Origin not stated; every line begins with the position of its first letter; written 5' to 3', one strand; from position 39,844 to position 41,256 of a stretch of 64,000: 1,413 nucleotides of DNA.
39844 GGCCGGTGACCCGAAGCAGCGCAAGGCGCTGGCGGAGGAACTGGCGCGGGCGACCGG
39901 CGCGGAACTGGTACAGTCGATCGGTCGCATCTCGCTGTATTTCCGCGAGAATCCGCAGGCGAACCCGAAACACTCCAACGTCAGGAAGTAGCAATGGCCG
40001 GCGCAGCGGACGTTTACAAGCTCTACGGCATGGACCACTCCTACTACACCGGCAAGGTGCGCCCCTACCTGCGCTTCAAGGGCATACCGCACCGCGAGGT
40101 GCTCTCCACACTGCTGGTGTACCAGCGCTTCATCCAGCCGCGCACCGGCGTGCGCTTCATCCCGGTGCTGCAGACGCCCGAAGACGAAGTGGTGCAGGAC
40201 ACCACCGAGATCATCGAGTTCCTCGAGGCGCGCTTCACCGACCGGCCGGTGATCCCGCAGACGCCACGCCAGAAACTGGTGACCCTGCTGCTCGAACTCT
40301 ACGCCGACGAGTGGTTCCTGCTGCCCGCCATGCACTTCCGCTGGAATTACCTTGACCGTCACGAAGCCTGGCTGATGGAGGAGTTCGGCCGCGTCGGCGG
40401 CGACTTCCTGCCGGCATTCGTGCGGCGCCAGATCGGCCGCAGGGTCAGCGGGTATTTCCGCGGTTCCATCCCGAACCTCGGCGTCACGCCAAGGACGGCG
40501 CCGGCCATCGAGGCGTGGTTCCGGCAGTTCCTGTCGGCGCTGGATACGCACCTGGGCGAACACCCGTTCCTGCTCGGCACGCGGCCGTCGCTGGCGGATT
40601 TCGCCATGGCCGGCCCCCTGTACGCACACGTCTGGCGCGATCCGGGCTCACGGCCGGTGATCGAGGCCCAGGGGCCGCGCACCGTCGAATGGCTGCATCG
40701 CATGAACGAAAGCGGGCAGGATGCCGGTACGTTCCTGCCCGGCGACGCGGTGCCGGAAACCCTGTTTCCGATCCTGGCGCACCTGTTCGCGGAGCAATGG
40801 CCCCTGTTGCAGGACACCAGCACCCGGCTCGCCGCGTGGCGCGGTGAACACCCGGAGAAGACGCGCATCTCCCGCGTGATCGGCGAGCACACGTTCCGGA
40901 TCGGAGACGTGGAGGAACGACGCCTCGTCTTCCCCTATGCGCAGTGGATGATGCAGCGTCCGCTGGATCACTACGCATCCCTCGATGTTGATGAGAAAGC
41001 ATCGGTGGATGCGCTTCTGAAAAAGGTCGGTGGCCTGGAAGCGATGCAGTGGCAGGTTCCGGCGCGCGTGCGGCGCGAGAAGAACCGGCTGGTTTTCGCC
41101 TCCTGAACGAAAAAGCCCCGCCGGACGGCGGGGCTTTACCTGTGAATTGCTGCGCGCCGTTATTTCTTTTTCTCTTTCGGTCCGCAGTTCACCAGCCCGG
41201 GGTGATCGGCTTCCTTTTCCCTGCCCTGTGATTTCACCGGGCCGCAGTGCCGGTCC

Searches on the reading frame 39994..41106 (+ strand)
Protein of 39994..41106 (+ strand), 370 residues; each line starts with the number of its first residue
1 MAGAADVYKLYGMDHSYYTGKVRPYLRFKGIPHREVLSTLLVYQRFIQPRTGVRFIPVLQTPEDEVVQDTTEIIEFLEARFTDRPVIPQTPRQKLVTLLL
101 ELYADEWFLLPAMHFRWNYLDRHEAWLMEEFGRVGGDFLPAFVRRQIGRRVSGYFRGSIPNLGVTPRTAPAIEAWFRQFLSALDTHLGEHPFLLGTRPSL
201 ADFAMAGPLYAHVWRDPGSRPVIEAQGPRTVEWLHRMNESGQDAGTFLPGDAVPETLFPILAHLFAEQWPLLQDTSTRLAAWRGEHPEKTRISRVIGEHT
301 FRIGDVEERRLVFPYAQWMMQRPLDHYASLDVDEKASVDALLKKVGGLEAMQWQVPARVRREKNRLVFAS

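Call 61: search_protein_families(library=pfam, proteins=[window:39994-41106:+], max_evalue=0.00001)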
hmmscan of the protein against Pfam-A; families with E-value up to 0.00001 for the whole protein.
window:39994-41106:+ (370 aa): 3 families
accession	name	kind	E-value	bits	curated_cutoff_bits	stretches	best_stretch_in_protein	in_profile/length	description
PF13417.12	GST_N_3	-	1.2e-11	45.2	22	1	10-84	1-74/75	Glutathione S-transferase, N-terminal domain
PF13409.12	GST_N_2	-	4.2e-08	34.1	25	1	16-79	2-69/70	Glutathione S-transferase, N-terminal domain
PF13410.11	GST_C_2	-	9e-07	29.3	24.9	1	176-235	11-68/69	Glutathione S-transferase, C-terminal domain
